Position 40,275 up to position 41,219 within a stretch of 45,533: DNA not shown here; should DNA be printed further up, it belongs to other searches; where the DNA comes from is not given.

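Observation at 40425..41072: Phage-encoded PEP-CTERM secreted protein between terminase and portal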

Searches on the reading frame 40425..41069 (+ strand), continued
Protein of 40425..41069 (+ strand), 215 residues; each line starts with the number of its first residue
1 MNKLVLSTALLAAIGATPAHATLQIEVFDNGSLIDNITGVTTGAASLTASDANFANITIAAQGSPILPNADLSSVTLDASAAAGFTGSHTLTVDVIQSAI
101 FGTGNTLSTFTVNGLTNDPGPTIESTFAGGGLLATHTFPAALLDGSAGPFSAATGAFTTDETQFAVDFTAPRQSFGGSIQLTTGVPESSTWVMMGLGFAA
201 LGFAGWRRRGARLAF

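Call 37: fold_search(model_id=the predicted structure, library=pdb)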
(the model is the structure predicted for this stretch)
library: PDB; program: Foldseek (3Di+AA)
matches with E <= 10: 1645; with E <= 0.001: 1
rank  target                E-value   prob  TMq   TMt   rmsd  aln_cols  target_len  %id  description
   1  4qaw_H                6.9e-04  1.00  0.31  0.16  13.0       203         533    9  Structure of modular Xyn30D from Paenibacillus barcinonensis (released 2014-10-08)
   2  8iqe_C                2.9e-03  0.98  0.26  0.12  10.6       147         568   14  Crystal structure of tetrameric K2-2 TSP (released 2024-02-21)
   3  6qfo                  3.2e-03  0.99  0.32  0.07  15.4       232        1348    9  EngBF DARPin Fusion 9b 3G124 (released 2019-11-06)
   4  3cl5_A                3.2e-03  0.98  0.30  0.21  12.6       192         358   13  Structure of coronavirus hemagglutinin-esterase in complex with 4,9-O-diacetyl sialic acid (released 2008-06-03)
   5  4qaw_E                3.3e-03  0.98  0.32  0.16  13.5       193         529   10  Structure of modular Xyn30D from Paenibacillus barcinonensis (released 2014-10-08)
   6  7kwc                  3.3e-03  0.95  0.29  0.26  16.2       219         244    7  Surface glycan-binding protein B (truncated) from Bacteroides thetaiotaomicron (released 2021-02-17)
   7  8hhv_A                3.5e-03  0.80  0.22  0.12  15.1       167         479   11  endo-alpha-D-arabinanase EndoMA1 from Microbacterium arabinogalactanolyticum (released 2023-08-16)
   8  6qep                  4.3e-03  0.99  0.32  0.07  14.9       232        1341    9  EngBF DARPin Fusion 4b H14 (released 2019-11-06)
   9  6qfk_A                4.3e-03  0.96  0.29  0.06  16.1       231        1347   10  EngBF DARPin Fusion 4b G10 (released 2019-11-06)
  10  8iqe_D                4.3e-03  0.90  0.21  0.11  11.3       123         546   16  Crystal structure of tetrameric K2-2 TSP (released 2024-02-21)
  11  8a19_A                4.3e-03  0.84  0.25  0.06  16.4       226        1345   12  Structure of a leucinostatin derivative determined by host lattice display : L1E4V1 construct (released 2022-12-07)
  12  3wnk                  4.5e-03  0.99  0.30  0.12   8.6       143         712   12  Crystal Structure of Bacillus circulans T-3040 cycloisomaltooligosaccharide glucanotransferase (released 2014-02-05)
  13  3cl4_A                4.8e-03  0.97  0.30  0.21  12.6       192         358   13  Crystal structure of bovine coronavirus hemagglutinin-esterase (released 2008-06-03)
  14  5a3l_D                4.8e-03  0.96  0.29  0.30   8.7       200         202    8  Structure of Cea1A in complex with N-Acetylglucosamine (released 2016-06-29)
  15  8iq5_A                5.0e-03  0.96  0.26  0.12  10.7       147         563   14  Crystal structure of trimeric K2-2 TSP (released 2024-02-21)
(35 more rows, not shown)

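Call 39: search_protein_families(library=ncbifam, alignment_id=A1, max_evalue=0.01)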
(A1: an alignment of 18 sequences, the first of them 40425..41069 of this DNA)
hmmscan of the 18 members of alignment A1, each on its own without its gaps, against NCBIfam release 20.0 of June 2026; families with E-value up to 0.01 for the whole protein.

A. member 1, window:40425-41069:+ (215 aa): 7 families
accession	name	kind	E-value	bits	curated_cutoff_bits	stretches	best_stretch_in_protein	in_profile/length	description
NF038126.1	PEP_CTERM_FxDxF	subfamily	2.6e-07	31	50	1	44-208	4-165/165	FxDxF family PEP-CTERM protein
NF038119.1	PEP_CTERM_MHFG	equivalog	0.00022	21.6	100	1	174-209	225-260/260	MHFG family PEP-CTERM protein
NF038120.1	PEP_CTERM_QFxxD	subfamily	0.00031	20.7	80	1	133-209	152-215/215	NF038120 family PEP-CTERM protein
TIGR02595.1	PEP_CTERM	domain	0.00052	20.7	16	1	185-209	1-22/24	PEP-CTERM sorting domain-containing protein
NF035944.1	PEPxxWA-CTERM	domain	0.0011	18.8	35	1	185-209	1-24/24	PEPxxWA-CTERM sorting domain-containing protein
NF038129.1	PEP_NF038129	equivalog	0.002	18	65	1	39-208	36-194/194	NF038129 family PEP-CTERM protein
NF038118.1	PEP_CTERM_CCXG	equivalog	0.0041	16.8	90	0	161-204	153-195/199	CCXG family PEP-CTERM protein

B. families by the number of members that match (of 18 scanned): 13 families
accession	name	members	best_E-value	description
NF038126.1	PEP_CTERM_FxDxF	18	3.2e-10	FxDxF family PEP-CTERM protein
NF035944.1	PEPxxWA-CTERM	18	6.6e-10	PEPxxWA-CTERM sorting domain-containing protein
NF038118.1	PEP_CTERM_CCXG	18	6.3e-08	CCXG family PEP-CTERM protein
NF038129.1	PEP_NF038129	18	1.5e-07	NF038129 family PEP-CTERM protein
NF038119.1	PEP_CTERM_MHFG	18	5.7e-06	MHFG family PEP-CTERM protein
NF038120.1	PEP_CTERM_QFxxD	17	4.9e-07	NF038120 family PEP-CTERM protein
TIGR02595.1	PEP_CTERM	17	5.2e-06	PEP-CTERM sorting domain-containing protein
NF038124.1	PEP_CTERM_TLD_A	13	4.2e-05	PEP_CTERM-anchored TLD domain-containing protein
NF033947.0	PEP-cistern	8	0.00034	cistern family PEP-CTERM protein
NF038125.1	PEP_CTERM_THxN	7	0.00012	THxN family PEP-CTERM protein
NF041538.1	PEP_EDSA_1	6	2.6e-05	EDSAP-1 family PEP-CTERM protein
NF041927.1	Xrt_dep_XDP1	5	0.00096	exosortase-dependent surface protein XDP1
NF033554.9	floc_PepA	2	0.00016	flocculation-associated PEP-CTERM protein PepA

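Call 41: find_homologous_proteins(query=A2, max_evalue=0.00001)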
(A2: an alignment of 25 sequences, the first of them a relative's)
Query A2 (25 sequences) (216 aa, profile of the alignment): 102 proteins with E <= 0.00001 among 8000 candidates.
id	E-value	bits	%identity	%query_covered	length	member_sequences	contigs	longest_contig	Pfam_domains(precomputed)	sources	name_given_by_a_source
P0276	4.0e-80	286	84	100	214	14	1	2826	PF07589.17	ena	-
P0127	3.7e-77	277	100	100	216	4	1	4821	PF07589.17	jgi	jgi:hypothetical protein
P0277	1.8e-73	265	73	92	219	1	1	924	PF07589.17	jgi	jgi:hypothetical protein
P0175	2.6e-71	258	37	87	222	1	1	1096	PF07589.17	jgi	-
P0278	2.2e-67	245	55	98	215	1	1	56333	PF07589.17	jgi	jgi:hypothetical protein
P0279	2.9e-67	244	45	86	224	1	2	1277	PF07589.17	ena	-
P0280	2.2e-66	241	60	95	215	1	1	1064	PF07589.17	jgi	jgi:hypothetical protein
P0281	4.7e-65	237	59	93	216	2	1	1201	PF07589.17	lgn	-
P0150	2.1e-64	235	52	92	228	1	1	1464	PF07589.17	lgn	-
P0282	1.5e-63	232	47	87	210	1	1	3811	PF07589.17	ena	-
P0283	1.7e-63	232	63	97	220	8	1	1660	PF07589.17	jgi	jgi:hypothetical protein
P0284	8.2e-63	230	61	91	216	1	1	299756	PF07589.17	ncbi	-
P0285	1.1e-62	229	59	93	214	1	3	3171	-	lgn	-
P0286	2.1e-62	228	50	100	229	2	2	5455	PF07589.17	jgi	jgi:hypothetical protein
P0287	2.4e-62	228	60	91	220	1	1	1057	PF07589.17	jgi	jgi:hypothetical protein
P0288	6.1e-62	227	56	91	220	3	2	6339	PF07589.17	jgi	jgi:hypothetical protein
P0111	6.9e-62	227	49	93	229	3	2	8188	PF07589.17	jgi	jgi:hypothetical protein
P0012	1.6e-61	226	47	92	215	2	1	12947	PF07589.17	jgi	jgi:hypothetical protein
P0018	2.2e-61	225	46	90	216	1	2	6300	PF07589.17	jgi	jgi:PEP-CTERM motif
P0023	2.6e-61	225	46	90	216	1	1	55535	PF07589.17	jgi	jgi:hypothetical protein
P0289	2.7e-61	225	58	92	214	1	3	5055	PF07589.17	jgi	-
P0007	3.7e-61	224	46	92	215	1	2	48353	PF07589.17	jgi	jgi:hypothetical protein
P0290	4.4e-61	224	46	99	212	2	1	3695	PF07589.17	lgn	-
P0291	8.3e-61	223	45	88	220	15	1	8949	PF07589.17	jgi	jgi:hypothetical protein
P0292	1.0e-60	223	56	89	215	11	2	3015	PF07589.17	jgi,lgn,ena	-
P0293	1.4e-60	222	48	81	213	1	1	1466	PF07589.17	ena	-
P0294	1.9e-60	222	44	99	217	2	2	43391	PF07589.17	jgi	jgi:hypothetical protein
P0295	3.5e-60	221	43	95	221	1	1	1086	PF07589.17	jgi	jgi:hypothetical protein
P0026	3.6e-60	221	43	92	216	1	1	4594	PF07589.17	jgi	jgi:PEP-CTERM motif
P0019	4.1e-60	221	43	91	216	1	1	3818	PF07589.17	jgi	jgi:hypothetical protein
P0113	4.8e-60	221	43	99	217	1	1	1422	PF07589.17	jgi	-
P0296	5.3e-60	221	44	90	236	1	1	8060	PF07589.17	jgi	jgi:hypothetical protein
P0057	4.1e-59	218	45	88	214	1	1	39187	PF07589.17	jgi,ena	jgi:hypothetical protein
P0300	5.2e-59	217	63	88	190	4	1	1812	PF07589.17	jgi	jgi:hypothetical protein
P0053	1.4e-58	216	45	92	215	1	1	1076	PF07589.17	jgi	jgi:hypothetical protein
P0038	2.0e-58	215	46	83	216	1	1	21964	PF07589.17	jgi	jgi:hypothetical protein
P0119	8.6e-58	213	43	100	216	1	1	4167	PF07589.17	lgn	-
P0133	1.0e-57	213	36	97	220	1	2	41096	PF07589.17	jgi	jgi:PEP-CTERM motif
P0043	2.7e-57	212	45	88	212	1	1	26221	PF07589.17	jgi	jgi:hypothetical protein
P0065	3.3e-57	211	43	89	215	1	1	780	PF07589.17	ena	-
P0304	2.0e-56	209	53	90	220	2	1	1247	PF07589.17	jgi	jgi:PEP-CTERM motif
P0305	4.5e-56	208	40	89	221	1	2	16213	PF07589.17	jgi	jgi:PEP-CTERM motif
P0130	6.9e-56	207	36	92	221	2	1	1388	PF07589.17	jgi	jgi:hypothetical protein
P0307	2.5e-55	205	44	86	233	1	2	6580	PF07589.17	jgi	jgi:PEP-CTERM motif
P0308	8.2e-55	204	42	97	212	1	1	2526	PF07589.17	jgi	jgi:hypothetical protein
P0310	3.4e-54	202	41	86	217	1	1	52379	PF07589.17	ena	-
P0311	3.1e-52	195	41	89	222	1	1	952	PF07589.17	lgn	-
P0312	4.9e-52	195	47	86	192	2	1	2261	PF07589.17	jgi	jgi:PEP-CTERM motif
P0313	2.3e-51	192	46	80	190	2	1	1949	PF07589.17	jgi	jgi:PEP-CTERM motif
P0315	3.1e-47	179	41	88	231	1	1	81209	PF07589.17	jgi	jgi:hypothetical protein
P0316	1.2e-44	170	35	88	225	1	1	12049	PF07589.17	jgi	jgi:hypothetical protein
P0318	3.9e-34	136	57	55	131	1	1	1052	PF07589.17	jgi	jgi:hypothetical protein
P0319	2.6e-29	120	34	79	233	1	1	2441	PF07589.17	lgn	-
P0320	7.6e-28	115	32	100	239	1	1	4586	PF07589.17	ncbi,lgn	-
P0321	2.0e-24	104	33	86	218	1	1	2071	PF07589.17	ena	-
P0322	3.4e-24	104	34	76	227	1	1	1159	PF07589.17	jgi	jgi:hypothetical protein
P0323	1.8e-23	101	39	76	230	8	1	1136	PF07589.17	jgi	jgi:hypothetical protein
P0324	2.5e-22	97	34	95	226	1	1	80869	PF07589.17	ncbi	-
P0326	8.8e-20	89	27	63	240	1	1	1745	PF07589.17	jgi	jgi:hypothetical protein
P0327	1.1e-18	85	33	93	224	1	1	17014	PF07589.17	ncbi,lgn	-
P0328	1.0e-17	82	31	64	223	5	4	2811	PF07589.17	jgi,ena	-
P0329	1.2e-16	79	34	66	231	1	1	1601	PF07589.17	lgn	-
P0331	1.3e-14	72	32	38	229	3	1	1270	PF07589.17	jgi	jgi:hypothetical protein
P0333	8.1e-14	70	34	38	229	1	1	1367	PF07589.17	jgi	jgi:hypothetical protein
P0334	1.6e-10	59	49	16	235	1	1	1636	PF07589.17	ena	-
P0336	1.4e-8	52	57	24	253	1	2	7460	PF07589.17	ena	-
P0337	2.5e-8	52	-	-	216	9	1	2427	PF07589.17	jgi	jgi:hypothetical protein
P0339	1.6e-7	49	47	16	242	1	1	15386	PF07589.17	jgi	jgi:hypothetical protein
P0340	1.5e-6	46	37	23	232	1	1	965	PF07589.17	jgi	jgi:hypothetical protein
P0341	1.8e-6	46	56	20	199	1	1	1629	PF07589.17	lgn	-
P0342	2.0e-6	45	81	13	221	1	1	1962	PF22825.3,PF07589.17,PF04862.19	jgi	jgi:hypothetical protein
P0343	2.2e-6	45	40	45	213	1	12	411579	PF13313.12,PF07589.17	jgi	jgi:hypothetical protein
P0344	2.8e-6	45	35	23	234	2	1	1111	PF07589.17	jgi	jgi:hypothetical protein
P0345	3.5e-6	45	47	31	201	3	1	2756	PF07589.17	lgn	-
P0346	3.6e-6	45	68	17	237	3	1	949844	PF07589.17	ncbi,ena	-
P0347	3.8e-6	45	65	16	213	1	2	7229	PF07589.17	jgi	jgi:hypothetical protein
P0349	4.0e-6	44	52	10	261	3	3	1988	PF07589.17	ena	-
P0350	4.0e-6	44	88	12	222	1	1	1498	PF07589.17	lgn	-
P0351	4.1e-6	44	45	19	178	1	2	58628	PF07589.17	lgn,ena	-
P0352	5.2e-6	44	35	23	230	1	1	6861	PF07589.17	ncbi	-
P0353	5.6e-6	44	81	13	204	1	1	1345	PF07589.17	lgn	-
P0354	6.9e-6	44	35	51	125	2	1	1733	PF07589.17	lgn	-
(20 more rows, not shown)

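Call 42: find_encoding_contigs(protein=P0284, flank=10000, max_places=2)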
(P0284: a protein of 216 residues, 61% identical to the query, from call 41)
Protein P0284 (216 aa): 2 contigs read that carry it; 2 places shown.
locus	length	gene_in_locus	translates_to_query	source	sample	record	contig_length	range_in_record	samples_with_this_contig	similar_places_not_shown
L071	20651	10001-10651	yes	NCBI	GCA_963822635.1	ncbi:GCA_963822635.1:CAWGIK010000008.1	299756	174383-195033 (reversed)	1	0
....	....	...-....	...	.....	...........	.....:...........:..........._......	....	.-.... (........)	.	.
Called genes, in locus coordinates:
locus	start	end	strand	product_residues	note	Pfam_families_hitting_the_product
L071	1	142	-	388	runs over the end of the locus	PF00535:Glycos_transf_2, PF13641:Glyco_tranf_2_3, PF13506:Glyco_transf_21 (weak)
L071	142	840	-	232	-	PF22790:YkoP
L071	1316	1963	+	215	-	-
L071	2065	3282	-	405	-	PF02515:CoA_transf_3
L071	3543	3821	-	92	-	PF14026:SCO4226-like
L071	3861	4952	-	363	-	PF00296:Bac_luciferase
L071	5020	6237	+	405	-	PF08309:LVIVD (faint)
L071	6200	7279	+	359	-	PF02492:cobW, PF07683:CobW_C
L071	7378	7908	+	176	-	-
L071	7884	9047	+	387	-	-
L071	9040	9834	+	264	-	PF00685:Sulfotransfer_1, PF13469:Sulfotransfer_3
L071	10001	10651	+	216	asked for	PF07589:PEP_exosort_dom (weak)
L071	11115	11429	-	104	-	-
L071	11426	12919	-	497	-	PF00370:FGGY_N, PF02782:FGGY_C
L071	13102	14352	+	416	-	PF00072:Response_reg, PF00211:Guanylate_cyc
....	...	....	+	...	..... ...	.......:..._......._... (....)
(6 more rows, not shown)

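Call 43: find_encoding_contigs(protein=P0324, flank=10000, max_places=2)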
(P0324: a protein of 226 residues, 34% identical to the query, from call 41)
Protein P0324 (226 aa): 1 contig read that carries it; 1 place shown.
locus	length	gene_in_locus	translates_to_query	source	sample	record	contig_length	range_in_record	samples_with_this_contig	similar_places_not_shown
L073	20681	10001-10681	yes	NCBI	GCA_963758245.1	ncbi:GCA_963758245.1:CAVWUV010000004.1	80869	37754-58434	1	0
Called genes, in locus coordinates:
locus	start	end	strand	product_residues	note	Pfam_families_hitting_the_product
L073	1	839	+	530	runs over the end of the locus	PF01642:MM_CoA_mutase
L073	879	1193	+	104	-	-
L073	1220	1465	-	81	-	PF05899:Cupin_3, PF07883:Cupin_2, PF02311:AraC_binding (weak), PF06249:EutQ (weak)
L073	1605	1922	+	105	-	PF13431:TPR_17 (faint), PF13424:TPR_12 (faint), PF00515:TPR_1 (faint), PF07719:TPR_2 (faint), PF13428:TPR_14 (faint), PF13181:TPR_8 (faint), PF13432:TPR_16 (weak), PF14559:TPR_19 (weak), +1 more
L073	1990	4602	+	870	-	PF01590:GAF, PF13185:GAF_2, PF13492:GAF_3 (weak), PF07228:SpoIIE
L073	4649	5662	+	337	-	PF08450:SGL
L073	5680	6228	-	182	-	PF09557:DUF2382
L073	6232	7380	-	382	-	PF11181:YflT (weak), PF09557:DUF2382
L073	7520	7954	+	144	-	PF01476:LysM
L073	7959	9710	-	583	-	PF00450:Peptidase_S10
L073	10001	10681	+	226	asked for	PF07589:PEP_exosort_dom (weak)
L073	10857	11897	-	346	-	PF13439:Glyco_transf_4 (weak), PF13579:Glyco_trans_4_4 (weak), PF20706:GT4-conflict, PF00534:Glycos_transf_1, PF13692:Glyco_trans_1_4, PF13524:Glyco_trans_1_2 (faint)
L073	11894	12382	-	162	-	PF07274:DUF1440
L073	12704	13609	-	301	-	PF08240:ADH_N, PF13602:ADH_zinc_N_2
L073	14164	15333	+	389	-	PF00155:Aminotran_1_2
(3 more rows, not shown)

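Call 65: search_protein_families(library=phrogs, proteins=[L043:4150-5949:+, L043:6751-7215:+, L043:7459-9258:+, L043:9388-9882:+, L043:10821-11357:+, L043:11366-12379:+, L043:12383-12871:+, L043:12841-13755:+, L043:13768-14499:+, L043:15119-16756:+], max_evalue=0.001)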
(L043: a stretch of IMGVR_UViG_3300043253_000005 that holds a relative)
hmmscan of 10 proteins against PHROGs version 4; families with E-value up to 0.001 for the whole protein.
L043:4150-5949:+ (600 aa): 2 families
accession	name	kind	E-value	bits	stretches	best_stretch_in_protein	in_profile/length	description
phrog_2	-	head and packaging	1.3e-16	61.5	1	41-548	275-593/807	terminase large subunit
phrog_38407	-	unknown function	2.7e-11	44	1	205-436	33-258/370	-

L043:6751-7215:+ (155 aa): 0 families

L043:7459-9258:+ (600 aa): 0 families

L043:9388-9882:+ (165 aa): 0 families

L043:10821-11357:+ (179 aa): 0 families

L043:11366-12379:+ (338 aa): 2 families
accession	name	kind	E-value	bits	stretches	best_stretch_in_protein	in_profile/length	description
phrog_9953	-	head and packaging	2.2e-23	84.1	1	18-330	12-327/329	major head protein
phrog_37569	-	head and packaging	0.00076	19.6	0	152-205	146-202/368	major head protein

L043:12383-12871:+ (163 aa): 0 families

L043:12841-13755:+ (305 aa): 3 families
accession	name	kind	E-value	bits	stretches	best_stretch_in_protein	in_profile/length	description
phrog_26223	-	unknown function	5.4e-11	42.6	1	182-268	442-531/775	-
phrog_12736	-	head and packaging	0.0006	19.2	1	178-255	48-127/762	virion structural protein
phrog_36166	-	unknown function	0.00086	18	0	184-254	508-579/1207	-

L043:13768-14499:+ (244 aa): 0 families

L043:15119-16756:+ (546 aa): 0 families

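Call 75: search_protein_families(library=phrogs, proteins=[L002:10796-11458:+, L002:11462-11689:+, L002:11689-11997:+, L002:11997-12179:+, L002:8052-9050:+], max_evalue=0.01)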
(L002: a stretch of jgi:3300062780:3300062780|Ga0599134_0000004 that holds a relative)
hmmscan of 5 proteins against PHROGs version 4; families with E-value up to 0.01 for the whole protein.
L002:10796-11458:+ (221 aa): 6 families
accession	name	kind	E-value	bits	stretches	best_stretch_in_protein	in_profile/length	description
phrog_181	-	lysis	1.9e-24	87.7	1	5-198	333-537/769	endolysin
phrog_29753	-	unknown function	1.3e-16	61.7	1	50-183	244-365/374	-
phrog_317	-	lysis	8.7e-05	22.8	1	53-175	232-341/492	endolysin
phrog_1519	-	lysis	0.0026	17.9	1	52-176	238-363/502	endolysin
phrog_9506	-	lysis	0.0031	18.2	1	82-120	79-117/330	endolysin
phrog_26317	-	unknown function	0.0045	17.9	1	81-114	18-51/119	-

L002:11462-11689:+ (76 aa): 0 families

L002:11689-11997:+ (103 aa): 0 families

L002:11997-12179:+ (61 aa): 0 families

L002:8052-9050:+ (333 aa): 3 families
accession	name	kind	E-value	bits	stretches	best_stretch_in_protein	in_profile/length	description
phrog_8469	-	tail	3.5e-10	40.7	1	151-330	145-298/303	tail fiber protein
phrog_8763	-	tail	1.7e-08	34.1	1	150-331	561-746/1024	tail protein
phrog_6256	-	tail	8.3e-05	22.8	1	136-270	288-407/686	tail fiber protein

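Call 91: search_dna_similar(query=window:40425-41069:+, collection=plasmids, mode=protein, max_evalue=0.01, max_rows=25)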
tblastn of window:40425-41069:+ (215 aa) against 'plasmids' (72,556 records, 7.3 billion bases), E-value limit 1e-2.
No match.
